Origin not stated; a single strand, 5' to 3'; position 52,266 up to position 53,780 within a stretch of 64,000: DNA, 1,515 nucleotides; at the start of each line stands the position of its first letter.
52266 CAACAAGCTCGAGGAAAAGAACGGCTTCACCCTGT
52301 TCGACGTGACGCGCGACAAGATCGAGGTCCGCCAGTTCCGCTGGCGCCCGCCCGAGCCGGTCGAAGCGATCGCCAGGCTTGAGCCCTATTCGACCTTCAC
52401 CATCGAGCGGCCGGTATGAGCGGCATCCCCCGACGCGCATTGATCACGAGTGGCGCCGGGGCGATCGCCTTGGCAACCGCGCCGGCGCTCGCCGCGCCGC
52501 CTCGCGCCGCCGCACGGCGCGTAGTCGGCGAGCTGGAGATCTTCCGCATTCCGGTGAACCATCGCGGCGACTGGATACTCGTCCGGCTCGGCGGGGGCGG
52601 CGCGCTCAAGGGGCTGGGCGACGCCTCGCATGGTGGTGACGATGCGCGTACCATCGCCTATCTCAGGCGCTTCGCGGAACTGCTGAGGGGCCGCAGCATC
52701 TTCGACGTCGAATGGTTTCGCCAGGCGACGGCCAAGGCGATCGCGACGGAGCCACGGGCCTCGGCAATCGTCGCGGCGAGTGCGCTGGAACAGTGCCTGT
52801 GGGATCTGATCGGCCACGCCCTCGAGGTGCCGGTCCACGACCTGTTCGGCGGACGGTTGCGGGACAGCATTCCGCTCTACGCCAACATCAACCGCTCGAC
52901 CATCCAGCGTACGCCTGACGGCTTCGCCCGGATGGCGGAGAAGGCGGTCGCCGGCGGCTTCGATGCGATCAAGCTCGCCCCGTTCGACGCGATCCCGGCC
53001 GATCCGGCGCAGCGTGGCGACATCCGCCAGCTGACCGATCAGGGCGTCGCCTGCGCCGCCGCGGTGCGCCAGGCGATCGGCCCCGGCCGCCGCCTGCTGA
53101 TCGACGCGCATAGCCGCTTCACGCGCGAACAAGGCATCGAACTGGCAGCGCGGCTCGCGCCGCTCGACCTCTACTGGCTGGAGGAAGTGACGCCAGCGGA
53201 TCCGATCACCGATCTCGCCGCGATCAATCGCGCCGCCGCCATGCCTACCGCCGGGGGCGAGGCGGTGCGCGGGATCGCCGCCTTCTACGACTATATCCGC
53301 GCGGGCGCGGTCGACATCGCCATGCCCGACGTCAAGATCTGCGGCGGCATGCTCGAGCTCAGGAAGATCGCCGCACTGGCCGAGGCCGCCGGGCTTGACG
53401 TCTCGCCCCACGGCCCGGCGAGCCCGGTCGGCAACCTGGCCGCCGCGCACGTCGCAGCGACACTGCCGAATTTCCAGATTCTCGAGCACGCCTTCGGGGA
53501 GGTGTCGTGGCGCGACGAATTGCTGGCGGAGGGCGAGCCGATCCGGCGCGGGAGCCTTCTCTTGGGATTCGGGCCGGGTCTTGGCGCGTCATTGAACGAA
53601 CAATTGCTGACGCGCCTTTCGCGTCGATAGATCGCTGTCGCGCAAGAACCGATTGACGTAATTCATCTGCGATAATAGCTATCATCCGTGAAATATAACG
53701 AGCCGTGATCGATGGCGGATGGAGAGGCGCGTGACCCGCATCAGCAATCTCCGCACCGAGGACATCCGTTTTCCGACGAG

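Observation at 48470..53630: TBDR operon encoding two Tat-exported enzymes, including an apparently periplasmic enolase-superfamily member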

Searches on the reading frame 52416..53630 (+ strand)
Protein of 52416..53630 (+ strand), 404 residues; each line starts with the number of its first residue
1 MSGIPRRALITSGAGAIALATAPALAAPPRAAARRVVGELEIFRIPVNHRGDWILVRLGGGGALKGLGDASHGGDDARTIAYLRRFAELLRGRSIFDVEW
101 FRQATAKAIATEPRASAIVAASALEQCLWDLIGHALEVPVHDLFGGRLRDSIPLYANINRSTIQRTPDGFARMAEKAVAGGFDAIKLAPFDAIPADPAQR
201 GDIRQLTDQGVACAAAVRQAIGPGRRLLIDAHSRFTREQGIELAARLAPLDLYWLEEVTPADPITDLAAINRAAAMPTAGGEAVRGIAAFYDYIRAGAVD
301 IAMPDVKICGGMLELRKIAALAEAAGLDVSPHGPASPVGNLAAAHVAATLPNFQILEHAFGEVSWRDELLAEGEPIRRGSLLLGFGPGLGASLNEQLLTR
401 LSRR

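Call 3: search_protein_families(library=pfam, proteins=[window:52416-53630:+])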
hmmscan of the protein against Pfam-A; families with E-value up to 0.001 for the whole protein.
window:52416-53630:+ (404 aa): 3 families
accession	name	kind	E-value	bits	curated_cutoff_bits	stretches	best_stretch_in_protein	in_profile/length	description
PF13378.12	MR_MLE_C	-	6e-55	186.8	29.4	1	171-396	3-218/219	Enolase C-terminal domain-like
PF02746.21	MR_MLE_N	-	5.2e-09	36.8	22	1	51-145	26-117/117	Mandelate racemase / muconate lactonizing enzyme, N-terminal domain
PF15708.10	PRR20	-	0.00029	21.4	27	1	188-253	62-126/239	Proline-rich protein family 20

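Call 4: search_protein_families(library=ncbifam, proteins=[window:52416-53630:+])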
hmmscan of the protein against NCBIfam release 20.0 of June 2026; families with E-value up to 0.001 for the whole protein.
window:52416-53630:+ (404 aa): 10 families
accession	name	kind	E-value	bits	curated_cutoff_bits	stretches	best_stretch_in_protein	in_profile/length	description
NF040790.2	glucon_galact_dh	equivalog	7.9e-52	176.4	750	1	79-401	51-369/390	bifunctional D-gluconate/D-galactonate dehydratase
NF010624.0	PRK14017.1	equivalog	5.1e-44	150.9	311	1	39-401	5-360/382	galactonate dehydratase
NF043051.1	ManoateDhtManD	equivalog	5.4e-39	134.2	550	2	214-400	195-382/403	D-mannonate dehydratase ManD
NF011654.0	PRK15072.1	subfamily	1.3e-36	126.4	430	2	212-399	194-382/404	D-galactonate dehydratase family protein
TIGR02534.1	mucon_cyclo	subfamily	1e-28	100.4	334.95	1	115-403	94-367/368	muconate/chloromuconate family cycloisomerase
NF047820.1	TalGalacDh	equivalog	2.4e-28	99.1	500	1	80-397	66-360/371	L-talarate/galactarate dehydratase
NF040866.1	AraD_Arch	equivalog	1.3e-26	93.5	650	1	114-399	97-367/372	arabinonate dehydratase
NF011968.0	PRK15440.1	equivalog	4.2e-25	88.5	393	1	84-394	88-384/395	L-rhamnonate dehydratase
NF043002.1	HProlDhtase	equivalog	2.5e-11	43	500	1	121-391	102-352/366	cis-3-hydroxy-L-proline dehydratase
NF002782.0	PRK02901.1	equivalog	1.3e-09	37.5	288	1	205-354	115-262/328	o-succinylbenzoate synthase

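Call 8: find_homologous_proteins(query=window:52416-53630:+)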
Query window:52416-53630:+ (404 aa): 1653 proteins with E <= 0.001 among 8000 candidates; the best 120 are listed.
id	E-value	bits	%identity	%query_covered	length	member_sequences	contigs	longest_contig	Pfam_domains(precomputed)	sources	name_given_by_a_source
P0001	8.6e-248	840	100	96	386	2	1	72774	PF13378.13,PF02746.22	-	-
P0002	7.0e-202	689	83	91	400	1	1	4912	PF13378.13,PF02746.22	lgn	-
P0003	1.1e-186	639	76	95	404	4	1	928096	PF13378.13,PF02746.22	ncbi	-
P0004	1.5e-167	576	71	92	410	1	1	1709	PF13378.13,PF02746.22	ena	-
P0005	2.0e-165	569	71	90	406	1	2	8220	PF13378.13,PF02746.22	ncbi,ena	-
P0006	3.7e-165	568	69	93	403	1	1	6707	PF13378.13,PF02746.22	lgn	-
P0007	8.8e-163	560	69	92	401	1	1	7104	PF13378.13,PF02746.22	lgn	-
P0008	2.5e-162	559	70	90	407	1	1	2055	PF13378.13,PF02746.22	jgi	jgi:galactonate dehydratase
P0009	3.7e-162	558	69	94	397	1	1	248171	PF13378.13,PF02746.22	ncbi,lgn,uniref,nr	ncbi:mandelate racemase/muconate lactonizing enzyme family protein [Sphingomonas sp.]|uniref:mandela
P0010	6.0e-162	558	70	93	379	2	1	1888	PF13378.13,PF02746.22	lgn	-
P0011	2.2e-159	549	65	99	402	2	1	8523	PF13378.13,PF02746.22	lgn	-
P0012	1.2e-157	543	65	99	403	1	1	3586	PF13378.13,PF02746.22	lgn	-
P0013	1.4e-157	543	67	92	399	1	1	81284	PF13378.13,PF02746.22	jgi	jgi:galactonate dehydratase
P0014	1.9e-155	536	62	99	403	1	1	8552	PF13378.13,PF02746.22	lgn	-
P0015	1.7e-154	533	64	99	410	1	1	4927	PF13378.13,PF02746.22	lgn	-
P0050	6.4e-146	505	58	97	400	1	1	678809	PF13378.13,PF02746.22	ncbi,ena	-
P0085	7.2e-144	498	60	98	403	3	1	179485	PF13378.13,PF02746.22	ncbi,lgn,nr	ncbi:MAG TPA: mandelate racemase/muconate lactonizing enzyme family protein [Rhizomicrobium sp.]|nr:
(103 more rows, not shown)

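Call 11: search_solved_structures(query=window:52416-53630:+, show_alignments=2)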
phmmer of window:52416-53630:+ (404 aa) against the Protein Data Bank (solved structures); distinct sequences matched with E-value up to 0.001: 160 (the best 60 are shown).
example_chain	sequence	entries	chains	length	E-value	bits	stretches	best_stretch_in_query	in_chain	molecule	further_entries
2qq6_A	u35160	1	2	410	2.5e-49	172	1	50-397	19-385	Mandelate racemase/muconate lactonizing enzyme-like protein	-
3t4w_A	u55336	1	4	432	1.2e-38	136.8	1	52-397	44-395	Mandelate racemase/muconate lactonizing enzyme family protein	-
2poz_A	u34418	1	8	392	2.6e-37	132.3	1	114-394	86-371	Putative dehydratase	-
4j3z_A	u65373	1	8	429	1.1e-35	127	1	52-397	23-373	Mandelate racemase/muconate lactonizing enzyme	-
4e4u_A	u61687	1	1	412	2.6e-35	125.8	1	39-399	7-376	Mandalate racemase/muconate lactonizing enzyme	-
3rcy_A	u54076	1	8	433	9.4e-35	123.9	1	53-397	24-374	Mandelate racemase/muconate lactonizing enzyme-like protein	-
4e5t_A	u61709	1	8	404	7.2e-33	117.7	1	46-397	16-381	Mandelate racemase / muconate lactonizing enzyme, C-terminal domain protein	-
4dx3_A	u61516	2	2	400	3e-32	115.7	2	173-396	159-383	Mandelate racemase / muconate lactonizing enzyme family protein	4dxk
3dip_A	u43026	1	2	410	2.1e-31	112.9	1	40-393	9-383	enolase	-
4ggb_A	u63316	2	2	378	8.4e-31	110.9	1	114-400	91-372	Putative uncharacterized protein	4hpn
2ox4_A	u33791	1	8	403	1e-30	110.7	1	39-397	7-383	Putative mandelate racemase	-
2pod_A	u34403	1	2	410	7e-30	107.9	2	178-401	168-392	Mandelate racemase / muconate lactonizing enzyme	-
4jn7_A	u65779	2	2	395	1.7e-29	106.6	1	54-359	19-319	ENOLASE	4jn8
3sjn_A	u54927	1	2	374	4.7e-29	105.2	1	82-400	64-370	Mandelate racemase/muconate lactonizing protein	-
2oo6_A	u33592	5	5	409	6.3e-29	104.8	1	63-396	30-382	Putative L-alanine-DL-glutamate epimerase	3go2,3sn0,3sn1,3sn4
5olc_A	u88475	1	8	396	4.3e-24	88.9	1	105-394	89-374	Galactonate dehydratase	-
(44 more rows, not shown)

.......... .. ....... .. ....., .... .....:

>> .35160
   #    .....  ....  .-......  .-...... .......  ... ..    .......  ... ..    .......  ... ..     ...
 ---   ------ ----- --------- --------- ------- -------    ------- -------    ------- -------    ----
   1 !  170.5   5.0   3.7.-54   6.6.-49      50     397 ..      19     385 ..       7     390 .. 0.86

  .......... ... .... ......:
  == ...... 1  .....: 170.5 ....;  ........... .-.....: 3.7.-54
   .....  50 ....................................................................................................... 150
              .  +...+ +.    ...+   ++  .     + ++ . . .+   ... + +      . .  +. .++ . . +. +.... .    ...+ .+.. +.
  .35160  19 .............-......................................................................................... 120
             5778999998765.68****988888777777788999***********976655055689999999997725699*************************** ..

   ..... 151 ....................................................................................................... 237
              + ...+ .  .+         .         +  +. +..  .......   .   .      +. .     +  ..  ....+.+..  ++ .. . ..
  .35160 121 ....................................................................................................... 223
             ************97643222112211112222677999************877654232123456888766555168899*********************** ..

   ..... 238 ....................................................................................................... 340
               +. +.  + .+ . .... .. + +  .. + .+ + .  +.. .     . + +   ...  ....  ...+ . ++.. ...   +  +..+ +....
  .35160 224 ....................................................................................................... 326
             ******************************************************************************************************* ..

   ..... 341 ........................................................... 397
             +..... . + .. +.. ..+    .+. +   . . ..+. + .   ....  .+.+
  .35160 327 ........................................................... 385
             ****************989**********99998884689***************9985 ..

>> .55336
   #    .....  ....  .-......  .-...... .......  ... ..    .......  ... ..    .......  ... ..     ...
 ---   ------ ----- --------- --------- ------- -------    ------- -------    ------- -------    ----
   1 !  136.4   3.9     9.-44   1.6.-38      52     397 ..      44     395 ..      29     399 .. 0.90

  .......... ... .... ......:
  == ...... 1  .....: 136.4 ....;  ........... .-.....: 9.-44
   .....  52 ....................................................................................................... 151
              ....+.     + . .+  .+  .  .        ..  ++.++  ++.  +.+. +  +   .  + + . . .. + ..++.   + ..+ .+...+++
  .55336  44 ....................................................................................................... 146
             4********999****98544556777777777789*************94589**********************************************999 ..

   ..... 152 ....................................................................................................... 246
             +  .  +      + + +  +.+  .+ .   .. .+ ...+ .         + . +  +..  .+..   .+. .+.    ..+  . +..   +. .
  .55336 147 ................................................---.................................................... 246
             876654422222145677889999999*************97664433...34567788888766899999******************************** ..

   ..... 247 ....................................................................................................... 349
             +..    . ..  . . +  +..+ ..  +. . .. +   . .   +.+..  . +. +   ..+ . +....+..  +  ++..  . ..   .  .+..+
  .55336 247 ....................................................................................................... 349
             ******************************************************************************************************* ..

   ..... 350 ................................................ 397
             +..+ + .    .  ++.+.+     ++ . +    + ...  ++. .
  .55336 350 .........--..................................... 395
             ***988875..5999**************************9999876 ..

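Call 16: find_related_loci(query=A1, collection=genome_contigs, flank=10000)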
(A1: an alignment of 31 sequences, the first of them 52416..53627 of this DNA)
Query A1 (404 aa) in genome_contigs; peptide patterns used: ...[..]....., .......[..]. (x = any residue, [..] = any of these).
600 stretches matched a pattern (row limit reached: there are more); 570 encode a relative of the query (tblastn E <= 1e-3); the best 80 are kept; 80 distinct loci.
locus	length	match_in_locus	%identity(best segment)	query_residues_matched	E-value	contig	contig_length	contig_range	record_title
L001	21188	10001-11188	68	6-400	4e-152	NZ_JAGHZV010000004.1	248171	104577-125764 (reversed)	MAG: Sphingomonas sp. isolate BIN5 scaffold4_cov0, whole genome shotgun sequence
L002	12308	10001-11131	60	19-396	2e-146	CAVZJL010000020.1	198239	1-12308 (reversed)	MAG: uncultured Acidobacteriaceae bacterium isolate MFD04434.bin.3.71 genome assembly, contig: contig_24134, whole genom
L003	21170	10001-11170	58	6-396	3e-146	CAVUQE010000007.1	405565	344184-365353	MAG: uncultured Acidobacteriaceae bacterium isolate MFD06092.bin.1.173 genome assembly, contig: contig_22375, whole geno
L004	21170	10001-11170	58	6-396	7e-144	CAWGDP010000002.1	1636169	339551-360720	MAG: uncultured Acidobacteriaceae bacterium isolate MFD02248.bin.1.195 genome assembly, contig: contig_14653, whole geno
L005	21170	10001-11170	58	6-396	7e-144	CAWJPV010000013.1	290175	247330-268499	MAG: uncultured Acidobacteriaceae bacterium isolate MFD04434.bin.2.93 genome assembly, contig: contig_24904, whole genom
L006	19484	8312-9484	64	4-398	8e-143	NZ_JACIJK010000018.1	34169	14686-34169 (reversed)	Sphingomonas aerophila strain DSM 100044 Ga0373350_18, whole genome shotgun sequence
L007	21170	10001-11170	58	6-396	1e-142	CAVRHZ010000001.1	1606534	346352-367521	MAG: uncultured Acidobacteriaceae bacterium isolate MFD05705.bin.2.85 genome assembly, contig: contig_11241, whole genom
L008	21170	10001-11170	58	6-396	8e-142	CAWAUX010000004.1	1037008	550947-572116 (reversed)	MAG: uncultured Acidobacteriaceae bacterium isolate MFD09495.bin.2.51 genome assembly, contig: contig_1657, whole genome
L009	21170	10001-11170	57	6-396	1e-141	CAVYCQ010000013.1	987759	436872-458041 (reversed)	MAG: uncultured Acidobacteriaceae bacterium isolate MFD04540.bin.1.147 genome assembly, contig: contig_4473, whole genom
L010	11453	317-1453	61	25-400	6e-140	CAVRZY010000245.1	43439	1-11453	MAG: uncultured Acidobacteriota bacterium isolate MFD04408.bin.3.357 genome assembly, contig: contig_65392, whole genome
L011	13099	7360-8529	56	7-396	8e-137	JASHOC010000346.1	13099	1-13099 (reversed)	MAG: Acidobacteriaceae bacterium isolate JOPF013 JOPF_AWAY_contig_1443204, whole genome shotgun sequence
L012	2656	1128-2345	52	2-402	3e-144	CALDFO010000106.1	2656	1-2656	MAG TPA_asm: uncultured Alphaproteobacteria bacterium isolate SRR3901700_bin.4_CONCOCT_v1.1_MAG genome assembly, contig:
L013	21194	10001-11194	59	3-402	8e-136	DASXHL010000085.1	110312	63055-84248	MAG TPA_asm: Rhizomicrobium sp. isolate SMAG_U5192 k141_3409825, whole genome shotgun sequence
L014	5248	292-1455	59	6-398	2e-136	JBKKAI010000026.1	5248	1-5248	MAG: Terriglobia bacterium isolate swi_bin.297 S1Ck127_16987392_flag_1_multi_7.0000_len_5248, whole genome shotgun seque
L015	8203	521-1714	56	6-396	6e-135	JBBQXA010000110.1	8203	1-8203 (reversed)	MAG: Burkholderiales bacterium isolate Co_metawrap_2090 Cmw_2090_k141_28645477_length_8203_cov_12.7291, whole genome sho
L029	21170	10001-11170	54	2-396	6e-125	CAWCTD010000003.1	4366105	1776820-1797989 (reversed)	MAG: Bryobacterales bacterium isolate MFD01299.bin.2.200 genome assembly, contig: contig_6213, whole genome shotgun sequ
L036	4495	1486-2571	55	37-402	2e-124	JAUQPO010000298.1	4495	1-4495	MAG: Acidobacteriota bacterium isolate JZ-1.bins.10.201901 NODE_17641_length_4495_cov_1.662546, whole genome shotgun seq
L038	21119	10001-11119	56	25-400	9e-123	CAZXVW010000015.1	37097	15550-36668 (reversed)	MAG TPA_asm: uncultured Solibacteraceae bacterium isolate binchicken_co19_498 genome assembly, contig: NODE_1449_length_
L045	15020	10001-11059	55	40-397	4e-118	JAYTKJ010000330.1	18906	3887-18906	MAG: Acidobacteriota bacterium isolate GFS_3114 GFS_3114_329, whole genome shotgun sequence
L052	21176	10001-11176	51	1-395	7e-117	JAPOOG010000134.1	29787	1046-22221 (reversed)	MAG: Bryobacterales bacterium isolate APA_bin_29 c_000000184619, whole genome shotgun sequence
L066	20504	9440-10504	54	36-396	3e-110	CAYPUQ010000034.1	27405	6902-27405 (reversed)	MAG TPA_asm: uncultured Solibacteraceae bacterium isolate SRP217488_co1_14 genome assembly, contig: NODE_898_length_2740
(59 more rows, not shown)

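Call 18: find_encoding_contigs(protein=P0050, flank=8000, max_places=2)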
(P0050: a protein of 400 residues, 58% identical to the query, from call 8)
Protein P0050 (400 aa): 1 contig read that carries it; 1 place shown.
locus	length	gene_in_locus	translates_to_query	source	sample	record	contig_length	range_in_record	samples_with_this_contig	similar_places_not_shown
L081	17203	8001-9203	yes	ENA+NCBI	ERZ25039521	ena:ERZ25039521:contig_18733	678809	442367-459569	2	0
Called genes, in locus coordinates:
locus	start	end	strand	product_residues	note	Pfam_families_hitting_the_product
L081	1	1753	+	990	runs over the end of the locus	PF12228:DUF3604 (weak)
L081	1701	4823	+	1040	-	PF00122:E1-E2_ATPase, PF00702:Hydrolase, PF01145:Band_7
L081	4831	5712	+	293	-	PF01145:Band_7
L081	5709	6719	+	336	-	PF01145:Band_7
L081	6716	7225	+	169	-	-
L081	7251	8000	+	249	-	-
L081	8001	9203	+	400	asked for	PF02746:MR_MLE_N, PF13378:MR_MLE_C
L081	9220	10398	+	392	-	PF03781:FGE-sulfatase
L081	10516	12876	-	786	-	PF00884:Sulfatase, PF16347:SGSH_C (weak)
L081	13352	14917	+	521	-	PF00884:Sulfatase, PF01663:Phosphodiest (faint), PF16347:SGSH_C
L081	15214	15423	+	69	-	-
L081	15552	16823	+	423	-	PF25917:BSH_RND, PF25919:BSH_CusB (weak), PF25973:BSH_CzcB, PF25954:Beta-barrel_RND_2, PF25967:RND-MFP_C, PF25989:YknX_C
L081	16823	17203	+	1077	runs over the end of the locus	PF00873:ACR_tran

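Call 19: find_encoding_contigs(protein=P0003, flank=8000, max_places=2)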
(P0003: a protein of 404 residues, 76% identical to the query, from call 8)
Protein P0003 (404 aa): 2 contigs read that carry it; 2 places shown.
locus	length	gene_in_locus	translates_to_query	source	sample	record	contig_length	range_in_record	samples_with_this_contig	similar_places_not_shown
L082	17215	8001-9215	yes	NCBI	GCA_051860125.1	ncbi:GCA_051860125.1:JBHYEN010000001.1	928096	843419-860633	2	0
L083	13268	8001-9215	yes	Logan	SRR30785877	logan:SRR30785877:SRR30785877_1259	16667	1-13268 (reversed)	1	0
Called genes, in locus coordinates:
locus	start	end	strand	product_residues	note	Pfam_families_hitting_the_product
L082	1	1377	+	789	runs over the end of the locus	PF07715:Plug, PF00593:TonB_dep_Rec_b-barrel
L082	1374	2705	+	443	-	PF00375:SDF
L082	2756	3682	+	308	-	PF00132:Hexapep (faint)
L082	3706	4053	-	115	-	-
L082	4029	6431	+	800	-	PF07715:Plug, PF00593:TonB_dep_Rec_b-barrel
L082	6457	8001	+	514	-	-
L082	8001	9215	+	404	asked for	PF02746:MR_MLE_N, PF13378:MR_MLE_C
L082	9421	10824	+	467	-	PF18030:Rimk_N, PF02655:ATP-grasp_3, PF08443:RimK, PF14397:ATPgrasp_ST (faint), PF02955:GSH-S_ATP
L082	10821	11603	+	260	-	PF01925:TauE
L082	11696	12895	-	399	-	PF13356:Arm-DNA-bind_3, PF22022:Phage_int_M, PF00589:Phage_integrase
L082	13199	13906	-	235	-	PF00072:Response_reg, PF00486:Trans_reg_C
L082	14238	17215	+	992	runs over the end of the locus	PF07715:Plug, PF00593:TonB_dep_Rec_b-barrel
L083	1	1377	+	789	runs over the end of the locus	PF07715:Plug, PF00593:TonB_dep_Rec_b-barrel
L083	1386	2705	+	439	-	PF00375:SDF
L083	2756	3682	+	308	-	PF00132:Hexapep (faint)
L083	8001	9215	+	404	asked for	PF02746:MR_MLE_N, PF13378:MR_MLE_C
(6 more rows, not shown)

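Call 20: find_encoding_contigs(protein=P0085, flank=8000, max_places=2)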
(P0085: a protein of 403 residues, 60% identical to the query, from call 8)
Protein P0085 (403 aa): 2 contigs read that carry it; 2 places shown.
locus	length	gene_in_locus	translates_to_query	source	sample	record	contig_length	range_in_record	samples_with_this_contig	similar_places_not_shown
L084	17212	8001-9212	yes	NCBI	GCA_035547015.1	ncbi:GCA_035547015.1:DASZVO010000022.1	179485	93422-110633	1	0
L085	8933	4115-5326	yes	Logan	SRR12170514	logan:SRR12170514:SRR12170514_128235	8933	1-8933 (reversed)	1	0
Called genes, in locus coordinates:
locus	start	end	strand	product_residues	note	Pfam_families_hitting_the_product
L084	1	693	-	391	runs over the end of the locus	PF02771:Acyl-CoA_dh_N, PF02770:Acyl-CoA_dh_M, PF00441:Acyl-CoA_dh_1 (weak), PF08028:Acyl-CoA_dh_2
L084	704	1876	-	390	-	PF00296:Bac_luciferase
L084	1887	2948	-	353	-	PF00724:Oxidored_FMN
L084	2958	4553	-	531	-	PF00496:SBP_bac_5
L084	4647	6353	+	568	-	PF00890:FAD_binding_2, PF01266:DAO, PF03486:HI0933_like (faint), PF07992:Pyr_redox_2 (weak), PF12831:FAD_oxidored (weak), PF02910:Succ_DH_flav_C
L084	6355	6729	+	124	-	PF13085:Fer2_3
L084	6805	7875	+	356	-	-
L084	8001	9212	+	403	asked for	PF02746:MR_MLE_N, PF13378:MR_MLE_C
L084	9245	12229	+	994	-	PF07715:Plug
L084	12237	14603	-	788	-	PF01011:PQQ, PF13360:PQQ_2, PF07774:EMC1_C (faint), PF01011:PQQ, PF13360:PQQ_2, PF13570:Beta-prop_ACSF4 (weak)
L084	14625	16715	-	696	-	PF22842:Pel9A-like_beta_helix (weak)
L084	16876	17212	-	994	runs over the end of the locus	PF07715:Plug, PF00593:TonB_dep_Rec_b-barrel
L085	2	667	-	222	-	?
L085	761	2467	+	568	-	PF00890:FAD_binding_2, PF01266:DAO, PF03486:HI0933_like (faint), PF07992:Pyr_redox_2 (weak), PF12831:FAD_oxidored (weak), PF02910:Succ_DH_flav_C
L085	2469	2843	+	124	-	PF13085:Fer2_3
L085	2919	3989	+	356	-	-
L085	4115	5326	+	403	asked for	PF02746:MR_MLE_N, PF13378:MR_MLE_C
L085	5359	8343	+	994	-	PF07715:Plug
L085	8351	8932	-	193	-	?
